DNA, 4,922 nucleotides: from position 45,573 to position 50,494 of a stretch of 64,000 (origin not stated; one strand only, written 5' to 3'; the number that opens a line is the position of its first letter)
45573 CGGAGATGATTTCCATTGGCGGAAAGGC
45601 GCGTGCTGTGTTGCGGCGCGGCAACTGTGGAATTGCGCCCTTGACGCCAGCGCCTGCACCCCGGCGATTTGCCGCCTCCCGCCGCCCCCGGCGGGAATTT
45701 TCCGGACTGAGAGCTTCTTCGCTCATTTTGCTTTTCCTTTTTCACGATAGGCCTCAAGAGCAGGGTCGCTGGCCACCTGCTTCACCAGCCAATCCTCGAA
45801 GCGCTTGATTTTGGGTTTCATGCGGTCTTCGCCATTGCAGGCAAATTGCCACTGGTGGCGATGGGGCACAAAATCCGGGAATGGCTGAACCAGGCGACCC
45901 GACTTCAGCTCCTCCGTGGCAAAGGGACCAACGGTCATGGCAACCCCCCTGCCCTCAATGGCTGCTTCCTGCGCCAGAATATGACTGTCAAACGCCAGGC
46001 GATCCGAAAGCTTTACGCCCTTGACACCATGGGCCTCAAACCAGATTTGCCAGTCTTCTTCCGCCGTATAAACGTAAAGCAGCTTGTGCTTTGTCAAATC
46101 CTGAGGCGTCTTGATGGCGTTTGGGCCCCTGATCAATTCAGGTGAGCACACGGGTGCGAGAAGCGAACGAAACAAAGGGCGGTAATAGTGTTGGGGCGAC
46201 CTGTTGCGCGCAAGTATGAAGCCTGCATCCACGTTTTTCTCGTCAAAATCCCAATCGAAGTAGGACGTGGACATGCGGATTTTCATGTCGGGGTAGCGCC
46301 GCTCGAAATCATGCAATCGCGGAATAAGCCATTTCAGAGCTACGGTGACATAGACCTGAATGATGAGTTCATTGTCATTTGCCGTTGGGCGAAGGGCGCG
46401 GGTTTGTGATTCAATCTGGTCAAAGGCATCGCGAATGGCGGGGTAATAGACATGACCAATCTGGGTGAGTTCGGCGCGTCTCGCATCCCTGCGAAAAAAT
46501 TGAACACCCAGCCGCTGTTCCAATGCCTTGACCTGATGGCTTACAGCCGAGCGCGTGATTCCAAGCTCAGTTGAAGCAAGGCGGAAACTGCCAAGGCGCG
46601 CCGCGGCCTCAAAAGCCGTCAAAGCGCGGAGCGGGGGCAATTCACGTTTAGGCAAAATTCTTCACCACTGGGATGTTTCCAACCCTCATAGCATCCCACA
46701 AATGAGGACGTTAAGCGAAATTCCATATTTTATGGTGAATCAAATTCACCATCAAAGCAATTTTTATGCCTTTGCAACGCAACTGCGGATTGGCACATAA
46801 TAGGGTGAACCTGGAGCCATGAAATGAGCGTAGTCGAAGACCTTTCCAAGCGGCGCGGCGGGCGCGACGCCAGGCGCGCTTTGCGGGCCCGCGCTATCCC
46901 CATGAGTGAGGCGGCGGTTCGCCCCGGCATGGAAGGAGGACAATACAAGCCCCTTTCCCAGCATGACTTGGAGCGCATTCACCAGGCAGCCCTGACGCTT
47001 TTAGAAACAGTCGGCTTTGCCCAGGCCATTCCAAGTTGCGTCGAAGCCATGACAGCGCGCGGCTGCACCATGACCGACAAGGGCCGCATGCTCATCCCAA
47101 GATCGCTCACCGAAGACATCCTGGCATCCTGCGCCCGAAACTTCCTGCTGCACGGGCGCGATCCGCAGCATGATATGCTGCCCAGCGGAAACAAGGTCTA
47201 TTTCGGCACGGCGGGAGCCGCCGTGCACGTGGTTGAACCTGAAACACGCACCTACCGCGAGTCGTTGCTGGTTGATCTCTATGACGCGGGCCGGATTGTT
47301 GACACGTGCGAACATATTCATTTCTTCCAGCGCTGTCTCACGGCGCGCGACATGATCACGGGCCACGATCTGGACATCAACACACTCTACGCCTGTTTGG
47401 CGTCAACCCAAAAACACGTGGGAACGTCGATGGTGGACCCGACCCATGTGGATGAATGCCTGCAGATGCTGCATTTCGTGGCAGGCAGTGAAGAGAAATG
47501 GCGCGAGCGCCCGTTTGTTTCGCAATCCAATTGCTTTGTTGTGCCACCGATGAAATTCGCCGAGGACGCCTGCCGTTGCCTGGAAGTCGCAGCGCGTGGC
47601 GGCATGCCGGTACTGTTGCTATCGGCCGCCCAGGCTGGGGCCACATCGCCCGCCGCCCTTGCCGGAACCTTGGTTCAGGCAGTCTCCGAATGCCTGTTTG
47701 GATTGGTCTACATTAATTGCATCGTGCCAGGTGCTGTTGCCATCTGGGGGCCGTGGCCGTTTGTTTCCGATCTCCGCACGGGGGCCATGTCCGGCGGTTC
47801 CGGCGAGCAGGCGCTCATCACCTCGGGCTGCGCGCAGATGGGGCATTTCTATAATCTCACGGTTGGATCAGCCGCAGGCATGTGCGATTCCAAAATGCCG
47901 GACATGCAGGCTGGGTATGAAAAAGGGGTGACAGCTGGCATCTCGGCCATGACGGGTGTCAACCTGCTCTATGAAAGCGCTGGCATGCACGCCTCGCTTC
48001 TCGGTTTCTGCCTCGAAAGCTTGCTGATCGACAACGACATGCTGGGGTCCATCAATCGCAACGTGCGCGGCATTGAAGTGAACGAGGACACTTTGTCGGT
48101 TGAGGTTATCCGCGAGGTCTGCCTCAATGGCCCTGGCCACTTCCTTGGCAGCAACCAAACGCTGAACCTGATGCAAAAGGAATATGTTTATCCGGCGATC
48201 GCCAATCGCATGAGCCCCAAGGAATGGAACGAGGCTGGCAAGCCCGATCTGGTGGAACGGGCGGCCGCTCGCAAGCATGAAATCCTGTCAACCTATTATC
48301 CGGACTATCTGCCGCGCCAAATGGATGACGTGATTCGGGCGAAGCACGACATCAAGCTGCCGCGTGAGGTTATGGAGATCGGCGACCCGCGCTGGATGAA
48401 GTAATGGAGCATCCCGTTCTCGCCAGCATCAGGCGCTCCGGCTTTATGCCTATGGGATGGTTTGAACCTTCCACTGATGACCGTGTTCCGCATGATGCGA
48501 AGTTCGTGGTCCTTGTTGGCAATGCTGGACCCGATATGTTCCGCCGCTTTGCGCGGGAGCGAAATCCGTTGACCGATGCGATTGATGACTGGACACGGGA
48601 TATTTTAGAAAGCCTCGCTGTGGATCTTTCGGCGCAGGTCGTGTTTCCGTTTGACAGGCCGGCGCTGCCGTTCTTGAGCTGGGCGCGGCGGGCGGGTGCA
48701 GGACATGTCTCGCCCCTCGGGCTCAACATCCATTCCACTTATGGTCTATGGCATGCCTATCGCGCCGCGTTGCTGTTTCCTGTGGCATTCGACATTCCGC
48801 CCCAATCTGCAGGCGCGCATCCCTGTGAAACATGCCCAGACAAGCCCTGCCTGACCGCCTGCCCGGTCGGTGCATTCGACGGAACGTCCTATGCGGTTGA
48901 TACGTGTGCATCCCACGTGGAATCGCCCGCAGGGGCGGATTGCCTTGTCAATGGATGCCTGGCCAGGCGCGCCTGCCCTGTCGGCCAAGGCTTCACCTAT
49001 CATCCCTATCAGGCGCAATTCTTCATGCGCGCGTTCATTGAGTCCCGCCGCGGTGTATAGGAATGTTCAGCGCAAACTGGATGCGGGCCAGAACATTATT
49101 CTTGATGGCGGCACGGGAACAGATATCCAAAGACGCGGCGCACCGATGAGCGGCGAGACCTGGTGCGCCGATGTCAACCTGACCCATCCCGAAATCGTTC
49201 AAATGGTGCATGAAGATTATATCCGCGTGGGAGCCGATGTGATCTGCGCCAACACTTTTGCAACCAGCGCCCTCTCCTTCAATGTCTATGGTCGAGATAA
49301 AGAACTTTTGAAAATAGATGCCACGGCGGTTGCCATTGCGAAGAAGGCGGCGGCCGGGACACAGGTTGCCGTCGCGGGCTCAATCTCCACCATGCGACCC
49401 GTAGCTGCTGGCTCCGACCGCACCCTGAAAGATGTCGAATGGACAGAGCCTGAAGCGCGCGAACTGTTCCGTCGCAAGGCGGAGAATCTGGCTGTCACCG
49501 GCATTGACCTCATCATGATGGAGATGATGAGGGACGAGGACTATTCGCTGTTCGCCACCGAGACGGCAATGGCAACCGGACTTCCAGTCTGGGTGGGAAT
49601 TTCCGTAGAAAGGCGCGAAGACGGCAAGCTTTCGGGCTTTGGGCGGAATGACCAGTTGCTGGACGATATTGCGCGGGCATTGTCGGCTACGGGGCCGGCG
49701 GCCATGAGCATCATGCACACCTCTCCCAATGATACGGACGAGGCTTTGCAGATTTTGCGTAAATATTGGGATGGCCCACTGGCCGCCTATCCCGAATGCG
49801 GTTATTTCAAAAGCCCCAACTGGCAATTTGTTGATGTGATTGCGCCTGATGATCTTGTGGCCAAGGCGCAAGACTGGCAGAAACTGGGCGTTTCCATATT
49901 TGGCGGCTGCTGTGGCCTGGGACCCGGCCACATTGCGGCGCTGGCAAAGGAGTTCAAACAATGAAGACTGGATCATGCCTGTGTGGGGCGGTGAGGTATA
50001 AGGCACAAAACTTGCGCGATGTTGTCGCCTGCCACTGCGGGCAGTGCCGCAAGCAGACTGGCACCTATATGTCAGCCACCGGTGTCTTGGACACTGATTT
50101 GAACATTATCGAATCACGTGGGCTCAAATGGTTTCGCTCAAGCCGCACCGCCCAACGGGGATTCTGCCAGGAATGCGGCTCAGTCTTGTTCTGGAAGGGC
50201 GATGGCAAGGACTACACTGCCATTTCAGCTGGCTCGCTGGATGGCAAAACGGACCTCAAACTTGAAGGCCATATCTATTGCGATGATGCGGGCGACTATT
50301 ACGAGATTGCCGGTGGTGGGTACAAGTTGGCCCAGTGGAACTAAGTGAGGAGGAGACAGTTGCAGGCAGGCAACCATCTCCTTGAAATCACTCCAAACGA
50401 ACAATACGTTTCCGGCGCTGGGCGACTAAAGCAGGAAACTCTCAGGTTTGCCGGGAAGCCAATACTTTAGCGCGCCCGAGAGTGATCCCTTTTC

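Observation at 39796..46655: Tightly coupled lysR-mttB-psuK-psuG-AKR-mttB operon: candidate pathway for methylated (pseudo)uridine or C-nucleoside catabolism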

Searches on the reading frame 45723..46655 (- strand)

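Call 4: search_protein_families(library=pfam, proteins=[window:45723-46655:-])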
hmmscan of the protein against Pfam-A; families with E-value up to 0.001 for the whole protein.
window:45723-46655:- (310 aa): 2 families
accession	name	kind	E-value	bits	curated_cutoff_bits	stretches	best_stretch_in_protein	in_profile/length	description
PF03466.25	LysR_substrate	-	1.4e-27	96.9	28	1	95-293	6-207/209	LysR substrate binding domain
PF00126.33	HTH_1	-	9e-18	64.4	26.6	1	9-67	1-59/60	Bacterial regulatory helix-turn-helix protein, lysR family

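Call 5: search_protein_families(library=ncbifam, proteins=[window:45723-46655:-])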
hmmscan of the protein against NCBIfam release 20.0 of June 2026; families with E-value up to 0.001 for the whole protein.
window:45723-46655:- (310 aa): 46 families (the best 25 are shown)
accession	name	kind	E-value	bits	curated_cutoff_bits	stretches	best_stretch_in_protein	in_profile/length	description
NF008352.0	PRK11139.1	subfamily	5.1e-86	288.5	288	1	4-298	3-296/305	transcriptional regulator GcvA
NF007491.0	PRK10086.1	equivalog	3.8e-55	186.9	316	1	10-295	20-310/313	DNA-binding transcriptional regulator DsdC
TIGR03418.1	chol_sulf_TF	equivalog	2.7e-53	180.9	324.8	1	8-292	2-290/291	choline sulfate utilization transcriptional regulator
TIGR02036.1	dsdC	equivalog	1.2e-46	159.1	352.4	1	11-294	12-301/302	DNA-binding transcriptional regulator DsdC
NF041130.1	PenR_Burk_TF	exception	2.7e-42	145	625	1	7-295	8-290/292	beta-lactamase transcriptional regulator PenR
NF040888.1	trans_reg_YafC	equivalog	4.3e-28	98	470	1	12-293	8-292/293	DNA-binding transcriptional regulator YafC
NF008416.0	PRK11242.1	equivalog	4.4e-19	68.9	277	1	9-192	3-192/300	transcriptional regulator CynR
TIGR03339.1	phn_lysR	subfamily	1.5e-18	67.1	341.1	1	12-130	2-119/279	aminoethylphosphonate catabolism associated LysR family transcriptional regulator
NF045990.1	TransRegCbbRRhodb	equivalog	4e-17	62.2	450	1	9-129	8-131/304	LysR family regulator CbbR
NF007315.1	PRK09801.1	equivalog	3e-16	59.3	398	1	17-269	16-272/301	L-tartrate utilization transcriptional activator TtdR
NF053705.1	TransRegGltCGpos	equivalog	1.5e-15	57.2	350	1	9-132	3-128/300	glutamate biosynthesis transcriptional regulator GltC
NF040786.1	LysR_Sec_metab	equivalog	1.5e-15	57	250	1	9-131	3-127/298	selenium metabolism-associated LysR family transcriptional regulator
NF008294.1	PRK11074.1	equivalog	9.6e-15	54.7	345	1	11-134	6-131/300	DNA-binding transcriptional activator PunR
NF011950.0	PRK15421.1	equivalog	2.1e-14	53.9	382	1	11-208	6-205/317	HTH-type transcriptional regulator MetR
NF045775.1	acetoin_reg_AlsR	exception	9.4e-14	51.6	430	1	9-147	3-146/290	acetoin biosynthesis transcriptional regulator AlsR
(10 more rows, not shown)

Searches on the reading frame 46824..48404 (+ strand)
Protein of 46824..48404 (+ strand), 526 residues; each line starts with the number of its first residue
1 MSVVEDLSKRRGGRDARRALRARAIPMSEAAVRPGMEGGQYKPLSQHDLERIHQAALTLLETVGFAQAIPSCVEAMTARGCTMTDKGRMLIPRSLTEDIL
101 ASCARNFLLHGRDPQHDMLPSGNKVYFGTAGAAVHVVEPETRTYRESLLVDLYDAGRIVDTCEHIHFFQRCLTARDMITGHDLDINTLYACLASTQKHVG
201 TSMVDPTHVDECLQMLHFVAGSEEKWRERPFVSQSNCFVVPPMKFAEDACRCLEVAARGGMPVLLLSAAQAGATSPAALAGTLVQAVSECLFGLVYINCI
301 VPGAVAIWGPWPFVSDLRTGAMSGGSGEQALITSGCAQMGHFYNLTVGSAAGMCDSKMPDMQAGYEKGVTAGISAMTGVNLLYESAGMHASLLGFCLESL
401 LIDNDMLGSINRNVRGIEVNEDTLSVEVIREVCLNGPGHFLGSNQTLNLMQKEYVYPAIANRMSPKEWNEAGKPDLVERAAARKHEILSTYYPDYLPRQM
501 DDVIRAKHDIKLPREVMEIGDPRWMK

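Call 4: search_protein_families(library=pfam, proteins=[window:46824-48404:+])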
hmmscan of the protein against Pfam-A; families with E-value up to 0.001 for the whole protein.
window:46824-48404:+ (526 aa): 1 family
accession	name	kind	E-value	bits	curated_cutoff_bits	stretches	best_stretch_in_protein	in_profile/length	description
PF06253.16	MTTB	-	2.9e-104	349.3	25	1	10-505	1-489/500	Trimethylamine methyltransferase (MTTB)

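Call 5: search_protein_families(library=ncbifam, proteins=[window:46824-48404:+])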
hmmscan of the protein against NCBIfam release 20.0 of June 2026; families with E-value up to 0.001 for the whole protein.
window:46824-48404:+ (526 aa): 1 family
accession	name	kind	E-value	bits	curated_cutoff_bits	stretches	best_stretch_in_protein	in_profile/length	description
TIGR02369.2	trimeth_pyl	equivalog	1.3e-108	363.5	525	1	43-505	5-462/469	[trimethylamine--corrinoid protein] Co-methyltransferase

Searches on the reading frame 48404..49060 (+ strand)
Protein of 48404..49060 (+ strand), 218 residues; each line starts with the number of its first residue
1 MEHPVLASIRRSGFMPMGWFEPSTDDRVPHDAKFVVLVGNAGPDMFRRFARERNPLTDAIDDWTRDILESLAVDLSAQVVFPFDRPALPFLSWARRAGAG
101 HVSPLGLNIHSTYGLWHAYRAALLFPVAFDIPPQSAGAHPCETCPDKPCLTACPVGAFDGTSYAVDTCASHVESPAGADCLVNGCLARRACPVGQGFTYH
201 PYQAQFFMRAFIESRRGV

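Call 4: search_protein_families(library=pfam, proteins=[window:48404-49060:+])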
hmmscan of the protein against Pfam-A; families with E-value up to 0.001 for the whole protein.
window:48404-49060:+ (218 aa): 0 families

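Call 5: search_protein_families(library=ncbifam, proteins=[window:48404-49060:+])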
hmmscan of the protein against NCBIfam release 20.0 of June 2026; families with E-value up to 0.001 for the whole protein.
window:48404-49060:+ (218 aa): 1 family
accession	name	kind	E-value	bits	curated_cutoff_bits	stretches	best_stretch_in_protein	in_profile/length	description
NF007012.0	PRK09476.1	equivalog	0.00039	19.7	269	1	134-167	92-125/254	ferredoxin-type protein NapG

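Call 30: search_solved_structures(query=window:48404-49060:+, max_evalue=1)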
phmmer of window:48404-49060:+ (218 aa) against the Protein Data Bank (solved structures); distinct sequences matched with E-value up to 1: 1.
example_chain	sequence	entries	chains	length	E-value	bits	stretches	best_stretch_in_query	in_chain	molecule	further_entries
5d6s_A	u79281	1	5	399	0.015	18.1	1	84-164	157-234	Epoxyqueuosine reductase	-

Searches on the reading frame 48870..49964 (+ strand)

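Call 4: search_protein_families(library=pfam, proteins=[window:48870-49964:+])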
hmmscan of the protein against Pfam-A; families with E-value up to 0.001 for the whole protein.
window:48870-49964:+ (364 aa): 1 family
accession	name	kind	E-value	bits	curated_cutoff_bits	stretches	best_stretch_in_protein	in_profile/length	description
PF02574.22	S-methyl_trans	-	6.3e-47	161.2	22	1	76-361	1-282/283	Homocysteine S-methyltransferase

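Call 5: search_protein_families(library=ncbifam, proteins=[window:48870-49964:+])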
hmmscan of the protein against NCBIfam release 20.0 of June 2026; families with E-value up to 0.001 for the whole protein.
window:48870-49964:+ (364 aa): 5 families
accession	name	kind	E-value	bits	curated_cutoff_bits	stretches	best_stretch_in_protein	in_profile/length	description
NF006396.0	PRK08645.1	equivalog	1.4e-40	139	453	1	73-363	10-285/611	bifunctional homocysteine S-methyltransferase/methylenetetrahydrofolate reductase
NF007020.0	PRK09485.1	equivalog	2.1e-33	115.7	215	1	65-363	3-304/306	homocysteine S-methyltransferase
TIGR02082.1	metH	equivalog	1.3e-21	76.1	1010.85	1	76-361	6-311/1182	methionine synthase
NF005718.0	PRK07534.1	equivalog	1e-20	74.3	338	1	67-360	7-292/337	betaine--homocysteine S-methyltransferase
NF007024.0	PRK09490.1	equivalog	9.8e-19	66.6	1497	1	76-362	21-329/1234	methionine synthase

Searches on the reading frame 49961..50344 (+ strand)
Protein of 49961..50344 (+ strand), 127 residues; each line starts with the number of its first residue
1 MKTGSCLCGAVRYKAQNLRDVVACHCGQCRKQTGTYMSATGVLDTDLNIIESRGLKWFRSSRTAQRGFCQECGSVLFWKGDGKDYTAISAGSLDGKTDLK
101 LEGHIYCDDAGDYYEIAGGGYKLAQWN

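Call 14: search_protein_families(library=pfam, proteins=[window:49961-50344:+])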
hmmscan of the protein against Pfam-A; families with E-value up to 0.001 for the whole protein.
window:49961-50344:+ (127 aa): 2 families
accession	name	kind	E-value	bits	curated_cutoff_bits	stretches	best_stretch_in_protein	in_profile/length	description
PF04828.22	GFA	-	3.4e-22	79.1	24.3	1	2-108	2-114/115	Glutathione-dependent formaldehyde-activating enzyme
PF24042.1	DUF7351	-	0.00077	19.7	31.2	1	5-74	3-74/177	Domain of unknown function (DUF7351)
